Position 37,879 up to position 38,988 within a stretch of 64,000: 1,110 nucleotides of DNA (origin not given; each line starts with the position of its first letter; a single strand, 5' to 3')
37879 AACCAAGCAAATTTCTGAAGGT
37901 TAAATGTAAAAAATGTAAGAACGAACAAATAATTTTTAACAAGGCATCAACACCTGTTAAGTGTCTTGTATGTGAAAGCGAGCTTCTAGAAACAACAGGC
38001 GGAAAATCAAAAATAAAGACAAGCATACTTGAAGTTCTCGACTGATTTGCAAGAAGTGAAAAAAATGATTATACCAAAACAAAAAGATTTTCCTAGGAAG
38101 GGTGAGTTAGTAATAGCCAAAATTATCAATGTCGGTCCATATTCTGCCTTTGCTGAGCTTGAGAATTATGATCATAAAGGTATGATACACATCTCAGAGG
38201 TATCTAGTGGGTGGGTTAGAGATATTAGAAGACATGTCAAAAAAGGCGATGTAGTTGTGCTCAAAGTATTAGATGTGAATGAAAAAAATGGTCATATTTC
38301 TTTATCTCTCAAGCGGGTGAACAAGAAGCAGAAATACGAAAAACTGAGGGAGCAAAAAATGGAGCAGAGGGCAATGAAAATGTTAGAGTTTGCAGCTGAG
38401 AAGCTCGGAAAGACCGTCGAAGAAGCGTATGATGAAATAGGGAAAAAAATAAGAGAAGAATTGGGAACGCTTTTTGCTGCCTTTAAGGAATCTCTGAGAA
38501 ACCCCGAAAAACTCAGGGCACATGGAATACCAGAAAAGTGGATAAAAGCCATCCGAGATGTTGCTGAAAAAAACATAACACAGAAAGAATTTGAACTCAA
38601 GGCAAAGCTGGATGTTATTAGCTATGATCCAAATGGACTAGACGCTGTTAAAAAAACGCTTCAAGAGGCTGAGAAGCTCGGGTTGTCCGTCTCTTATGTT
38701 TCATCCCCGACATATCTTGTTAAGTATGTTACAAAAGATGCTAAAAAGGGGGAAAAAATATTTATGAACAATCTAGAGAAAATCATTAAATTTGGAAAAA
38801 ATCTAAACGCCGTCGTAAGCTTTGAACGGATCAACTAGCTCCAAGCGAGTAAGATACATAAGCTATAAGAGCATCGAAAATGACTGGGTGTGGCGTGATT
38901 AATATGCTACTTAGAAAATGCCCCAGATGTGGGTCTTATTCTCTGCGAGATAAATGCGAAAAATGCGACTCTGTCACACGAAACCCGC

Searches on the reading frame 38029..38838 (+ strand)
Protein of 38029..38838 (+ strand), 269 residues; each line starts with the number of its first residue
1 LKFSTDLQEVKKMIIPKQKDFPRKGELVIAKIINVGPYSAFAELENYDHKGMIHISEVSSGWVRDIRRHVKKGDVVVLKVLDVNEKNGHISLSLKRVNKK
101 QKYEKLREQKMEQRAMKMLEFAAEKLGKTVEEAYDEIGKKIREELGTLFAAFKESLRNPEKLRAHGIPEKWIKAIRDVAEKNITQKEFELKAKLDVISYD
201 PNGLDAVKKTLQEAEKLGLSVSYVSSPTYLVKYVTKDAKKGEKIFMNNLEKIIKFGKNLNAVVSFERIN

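Call 54: search_protein_families(library=pfam, proteins=[window:38029-38838:+], max_evalue=0.001)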
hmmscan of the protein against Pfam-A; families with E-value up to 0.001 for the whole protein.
window:38029-38838:+ (269 aa): 2 families
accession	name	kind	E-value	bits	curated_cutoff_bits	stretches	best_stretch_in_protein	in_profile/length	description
PF07541.17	EIF_2_alpha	-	2e-22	79.7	22.8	1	133-237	1-113/114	Eukaryotic translation initiation factor 2 alpha subunit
PF00575.29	S1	-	1.2e-13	51.7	22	1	22-95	2-74/74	S1 RNA binding domain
